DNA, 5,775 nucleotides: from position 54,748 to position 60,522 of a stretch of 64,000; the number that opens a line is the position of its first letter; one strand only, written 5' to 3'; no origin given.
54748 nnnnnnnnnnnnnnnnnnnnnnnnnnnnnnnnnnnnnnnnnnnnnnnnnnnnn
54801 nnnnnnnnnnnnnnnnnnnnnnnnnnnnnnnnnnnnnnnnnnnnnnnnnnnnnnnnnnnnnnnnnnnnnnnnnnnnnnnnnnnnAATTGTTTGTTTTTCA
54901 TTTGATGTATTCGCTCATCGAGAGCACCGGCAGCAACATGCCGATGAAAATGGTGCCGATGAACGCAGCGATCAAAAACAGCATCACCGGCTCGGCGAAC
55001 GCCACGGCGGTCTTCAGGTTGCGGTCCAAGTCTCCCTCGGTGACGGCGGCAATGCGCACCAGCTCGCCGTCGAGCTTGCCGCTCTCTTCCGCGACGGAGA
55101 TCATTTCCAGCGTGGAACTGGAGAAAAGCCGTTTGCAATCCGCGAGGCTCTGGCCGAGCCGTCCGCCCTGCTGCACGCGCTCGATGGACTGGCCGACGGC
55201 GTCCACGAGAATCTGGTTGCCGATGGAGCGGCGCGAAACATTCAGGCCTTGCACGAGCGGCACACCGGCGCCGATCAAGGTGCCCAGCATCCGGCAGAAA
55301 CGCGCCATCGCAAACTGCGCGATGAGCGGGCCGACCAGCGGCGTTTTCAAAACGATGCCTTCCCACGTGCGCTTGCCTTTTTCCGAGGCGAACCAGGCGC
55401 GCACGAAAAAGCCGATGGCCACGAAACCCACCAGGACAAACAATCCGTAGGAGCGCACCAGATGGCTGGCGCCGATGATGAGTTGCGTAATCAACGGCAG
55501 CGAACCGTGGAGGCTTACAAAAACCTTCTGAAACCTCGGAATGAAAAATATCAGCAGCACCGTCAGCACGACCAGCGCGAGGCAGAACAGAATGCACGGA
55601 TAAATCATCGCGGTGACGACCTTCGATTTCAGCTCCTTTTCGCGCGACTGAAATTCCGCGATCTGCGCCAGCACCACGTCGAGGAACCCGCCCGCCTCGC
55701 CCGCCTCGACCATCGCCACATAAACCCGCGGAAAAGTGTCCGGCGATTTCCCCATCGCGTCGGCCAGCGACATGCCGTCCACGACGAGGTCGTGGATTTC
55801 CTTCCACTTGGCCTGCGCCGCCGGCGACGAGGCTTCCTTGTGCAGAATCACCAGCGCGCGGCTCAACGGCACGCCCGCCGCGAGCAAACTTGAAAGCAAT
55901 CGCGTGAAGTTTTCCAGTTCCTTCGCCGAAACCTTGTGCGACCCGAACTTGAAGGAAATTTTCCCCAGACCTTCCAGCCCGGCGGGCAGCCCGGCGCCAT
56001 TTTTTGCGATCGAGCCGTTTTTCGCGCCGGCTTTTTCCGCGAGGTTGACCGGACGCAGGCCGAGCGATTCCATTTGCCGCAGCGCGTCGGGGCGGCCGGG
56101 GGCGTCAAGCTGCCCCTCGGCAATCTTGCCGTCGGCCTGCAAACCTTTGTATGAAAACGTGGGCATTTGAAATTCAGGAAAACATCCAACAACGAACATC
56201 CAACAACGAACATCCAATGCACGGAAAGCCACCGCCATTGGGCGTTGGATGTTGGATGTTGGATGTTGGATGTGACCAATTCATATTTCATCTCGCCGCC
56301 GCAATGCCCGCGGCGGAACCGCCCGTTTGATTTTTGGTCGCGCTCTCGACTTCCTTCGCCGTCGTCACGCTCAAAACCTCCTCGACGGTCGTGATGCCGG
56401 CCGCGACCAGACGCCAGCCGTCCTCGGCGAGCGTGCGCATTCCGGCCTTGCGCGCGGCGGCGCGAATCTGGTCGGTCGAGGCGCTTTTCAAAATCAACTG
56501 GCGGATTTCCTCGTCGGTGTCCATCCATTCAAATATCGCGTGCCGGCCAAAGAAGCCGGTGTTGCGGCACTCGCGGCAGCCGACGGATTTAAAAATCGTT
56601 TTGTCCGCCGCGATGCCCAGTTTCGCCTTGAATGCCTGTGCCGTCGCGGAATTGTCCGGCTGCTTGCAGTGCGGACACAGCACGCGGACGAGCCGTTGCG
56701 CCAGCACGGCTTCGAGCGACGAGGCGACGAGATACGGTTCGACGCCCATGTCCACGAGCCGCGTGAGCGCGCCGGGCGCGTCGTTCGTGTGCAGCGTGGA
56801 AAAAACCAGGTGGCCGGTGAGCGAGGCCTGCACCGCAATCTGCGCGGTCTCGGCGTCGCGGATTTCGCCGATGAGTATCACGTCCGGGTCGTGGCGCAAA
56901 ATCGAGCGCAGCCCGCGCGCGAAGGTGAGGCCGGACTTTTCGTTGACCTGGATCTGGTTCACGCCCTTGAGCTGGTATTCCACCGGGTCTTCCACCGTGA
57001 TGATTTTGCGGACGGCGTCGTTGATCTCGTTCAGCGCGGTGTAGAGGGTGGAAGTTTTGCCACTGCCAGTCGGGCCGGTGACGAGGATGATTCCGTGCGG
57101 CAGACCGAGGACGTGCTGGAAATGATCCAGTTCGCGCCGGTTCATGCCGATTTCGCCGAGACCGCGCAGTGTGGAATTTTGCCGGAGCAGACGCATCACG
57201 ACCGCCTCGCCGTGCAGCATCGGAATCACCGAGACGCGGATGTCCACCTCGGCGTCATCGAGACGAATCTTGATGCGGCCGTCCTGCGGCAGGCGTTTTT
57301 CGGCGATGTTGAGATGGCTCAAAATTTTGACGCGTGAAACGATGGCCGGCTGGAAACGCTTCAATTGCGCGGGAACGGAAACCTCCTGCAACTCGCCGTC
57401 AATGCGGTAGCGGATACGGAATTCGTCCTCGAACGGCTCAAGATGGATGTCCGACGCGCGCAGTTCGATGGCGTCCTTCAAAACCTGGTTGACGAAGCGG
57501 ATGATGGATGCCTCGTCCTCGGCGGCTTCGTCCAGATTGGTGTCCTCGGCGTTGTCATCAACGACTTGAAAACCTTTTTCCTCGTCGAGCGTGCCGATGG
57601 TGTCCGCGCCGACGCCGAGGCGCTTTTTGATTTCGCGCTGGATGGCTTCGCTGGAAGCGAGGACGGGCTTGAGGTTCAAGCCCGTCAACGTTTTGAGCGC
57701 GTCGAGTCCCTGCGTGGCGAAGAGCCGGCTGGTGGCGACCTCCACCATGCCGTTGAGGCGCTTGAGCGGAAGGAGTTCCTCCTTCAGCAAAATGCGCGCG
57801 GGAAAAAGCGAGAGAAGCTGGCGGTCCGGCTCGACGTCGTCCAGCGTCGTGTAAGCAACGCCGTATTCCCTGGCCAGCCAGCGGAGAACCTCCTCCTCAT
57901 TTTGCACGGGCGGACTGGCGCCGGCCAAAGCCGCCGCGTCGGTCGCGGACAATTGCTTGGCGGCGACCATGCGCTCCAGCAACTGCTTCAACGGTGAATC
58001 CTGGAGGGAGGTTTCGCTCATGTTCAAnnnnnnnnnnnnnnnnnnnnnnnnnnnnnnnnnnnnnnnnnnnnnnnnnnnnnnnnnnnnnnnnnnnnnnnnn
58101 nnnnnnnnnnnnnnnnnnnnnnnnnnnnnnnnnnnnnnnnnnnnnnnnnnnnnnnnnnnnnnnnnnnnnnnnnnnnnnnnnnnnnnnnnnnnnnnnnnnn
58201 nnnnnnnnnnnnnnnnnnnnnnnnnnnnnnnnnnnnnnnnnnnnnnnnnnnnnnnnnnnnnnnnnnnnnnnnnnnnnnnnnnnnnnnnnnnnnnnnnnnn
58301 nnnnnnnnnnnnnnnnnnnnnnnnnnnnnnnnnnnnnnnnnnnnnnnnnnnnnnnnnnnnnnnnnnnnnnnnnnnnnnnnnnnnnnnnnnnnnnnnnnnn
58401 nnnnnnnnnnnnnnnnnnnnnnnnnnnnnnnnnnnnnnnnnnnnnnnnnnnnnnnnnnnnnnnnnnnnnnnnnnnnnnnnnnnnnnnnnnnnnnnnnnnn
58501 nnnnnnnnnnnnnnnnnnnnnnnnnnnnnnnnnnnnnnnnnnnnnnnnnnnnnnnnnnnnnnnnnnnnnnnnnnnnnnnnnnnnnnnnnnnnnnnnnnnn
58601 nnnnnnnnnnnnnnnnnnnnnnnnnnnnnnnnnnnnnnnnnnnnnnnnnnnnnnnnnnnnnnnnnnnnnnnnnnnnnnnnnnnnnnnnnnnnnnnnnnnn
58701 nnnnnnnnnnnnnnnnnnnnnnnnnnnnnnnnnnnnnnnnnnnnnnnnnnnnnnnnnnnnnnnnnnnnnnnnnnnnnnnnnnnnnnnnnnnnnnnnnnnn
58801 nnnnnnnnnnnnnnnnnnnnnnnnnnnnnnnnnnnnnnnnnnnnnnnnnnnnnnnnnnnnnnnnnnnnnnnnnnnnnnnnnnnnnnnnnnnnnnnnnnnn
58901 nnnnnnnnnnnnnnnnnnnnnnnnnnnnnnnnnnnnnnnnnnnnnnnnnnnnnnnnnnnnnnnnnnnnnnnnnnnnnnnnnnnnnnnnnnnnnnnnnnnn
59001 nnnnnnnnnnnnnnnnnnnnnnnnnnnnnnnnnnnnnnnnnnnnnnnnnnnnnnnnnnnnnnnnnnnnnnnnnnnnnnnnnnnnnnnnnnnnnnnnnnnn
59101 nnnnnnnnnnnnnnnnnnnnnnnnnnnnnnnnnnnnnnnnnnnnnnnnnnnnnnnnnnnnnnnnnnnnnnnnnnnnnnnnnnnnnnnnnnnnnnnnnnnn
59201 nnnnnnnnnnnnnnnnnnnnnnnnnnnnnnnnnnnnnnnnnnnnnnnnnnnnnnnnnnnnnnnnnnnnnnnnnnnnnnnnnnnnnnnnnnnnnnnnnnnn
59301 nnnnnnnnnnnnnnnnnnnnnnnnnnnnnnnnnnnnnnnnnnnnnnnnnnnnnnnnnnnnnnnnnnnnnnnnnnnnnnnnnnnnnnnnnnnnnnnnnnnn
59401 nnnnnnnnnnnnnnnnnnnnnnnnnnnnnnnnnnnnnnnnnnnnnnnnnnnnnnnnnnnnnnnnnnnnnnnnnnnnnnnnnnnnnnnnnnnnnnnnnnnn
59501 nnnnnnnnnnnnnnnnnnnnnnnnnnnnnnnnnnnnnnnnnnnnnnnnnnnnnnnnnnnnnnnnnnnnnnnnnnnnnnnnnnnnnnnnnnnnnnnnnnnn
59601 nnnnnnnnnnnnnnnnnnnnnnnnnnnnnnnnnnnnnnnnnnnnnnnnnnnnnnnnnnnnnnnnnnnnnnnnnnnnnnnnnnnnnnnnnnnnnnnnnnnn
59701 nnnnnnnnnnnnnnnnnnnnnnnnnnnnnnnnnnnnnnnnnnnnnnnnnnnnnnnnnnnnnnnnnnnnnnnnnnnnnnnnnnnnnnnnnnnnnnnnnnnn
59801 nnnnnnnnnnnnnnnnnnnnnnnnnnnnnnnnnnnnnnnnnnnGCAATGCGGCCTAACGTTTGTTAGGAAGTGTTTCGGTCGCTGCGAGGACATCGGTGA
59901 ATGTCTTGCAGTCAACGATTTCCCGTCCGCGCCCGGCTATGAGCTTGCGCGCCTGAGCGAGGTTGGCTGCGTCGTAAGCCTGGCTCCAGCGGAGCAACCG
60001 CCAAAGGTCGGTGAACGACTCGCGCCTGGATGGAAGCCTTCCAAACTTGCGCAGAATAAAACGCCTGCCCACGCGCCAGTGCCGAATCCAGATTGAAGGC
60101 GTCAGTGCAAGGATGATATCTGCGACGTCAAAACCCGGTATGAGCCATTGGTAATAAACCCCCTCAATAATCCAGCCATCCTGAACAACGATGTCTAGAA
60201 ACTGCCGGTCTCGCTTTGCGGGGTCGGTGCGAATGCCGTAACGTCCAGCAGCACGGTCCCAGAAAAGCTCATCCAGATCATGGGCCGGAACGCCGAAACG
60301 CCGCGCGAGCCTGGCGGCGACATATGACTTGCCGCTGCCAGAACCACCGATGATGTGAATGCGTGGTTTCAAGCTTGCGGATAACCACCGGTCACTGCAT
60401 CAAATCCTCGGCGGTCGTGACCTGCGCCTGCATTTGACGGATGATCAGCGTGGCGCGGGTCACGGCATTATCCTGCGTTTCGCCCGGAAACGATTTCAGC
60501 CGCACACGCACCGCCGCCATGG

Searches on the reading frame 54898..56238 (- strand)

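Call 7: search_protein_families(library=pfam, proteins=[window:54898-56238:-], max_evalue=0.01)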
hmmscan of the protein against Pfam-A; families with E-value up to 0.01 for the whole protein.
window:54898-56238:- (446 aa): 1 family
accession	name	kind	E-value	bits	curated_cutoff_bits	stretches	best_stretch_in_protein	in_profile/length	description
PF00482.28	T2SSF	-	1.4e-56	190.3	25.2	2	111-234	1-125/125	Type II secretion system (T2SS), protein F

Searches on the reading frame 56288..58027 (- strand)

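Call 7: search_protein_families(library=pfam, proteins=[window:56288-58027:-], max_evalue=0.01)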
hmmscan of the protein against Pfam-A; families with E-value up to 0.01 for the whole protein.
window:56288-58027:- (579 aa): 5 families
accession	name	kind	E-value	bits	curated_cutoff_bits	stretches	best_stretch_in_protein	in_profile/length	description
PF00437.27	T2SSE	-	1.2e-138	462.3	24.9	1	169-552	2-369/370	Type II/IV secretion system protein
PF05157.20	MshEN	-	2.3e-15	56.8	23.1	1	55-135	1-82/90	MshEN domain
PF13401.12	AAA_22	-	0.00047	20.9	27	1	311-353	5-47/130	AAA domain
PF13191.12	AAA_16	-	0.0011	20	32.6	1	301-346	10-58/167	AAA ATPase domain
PF13604.12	AAA_30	-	0.0017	18.6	27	0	302-338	9-45/191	AAA domain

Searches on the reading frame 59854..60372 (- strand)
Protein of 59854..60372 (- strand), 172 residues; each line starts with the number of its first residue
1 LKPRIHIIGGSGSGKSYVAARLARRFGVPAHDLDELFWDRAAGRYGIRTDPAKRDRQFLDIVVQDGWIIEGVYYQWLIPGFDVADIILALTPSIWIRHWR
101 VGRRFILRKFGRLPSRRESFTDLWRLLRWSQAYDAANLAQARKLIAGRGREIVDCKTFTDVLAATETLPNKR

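Call 63: search_protein_families(library=pfam, proteins=[window:59854-60372:-], max_evalue=0.001)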
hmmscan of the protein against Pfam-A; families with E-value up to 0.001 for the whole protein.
window:59854-60372:- (172 aa): 1 family
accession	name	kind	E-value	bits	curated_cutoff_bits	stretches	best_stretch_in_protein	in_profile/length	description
PF13521.12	AAA_28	-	0.00033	21.3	27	1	4-31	1-28/164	AAA domain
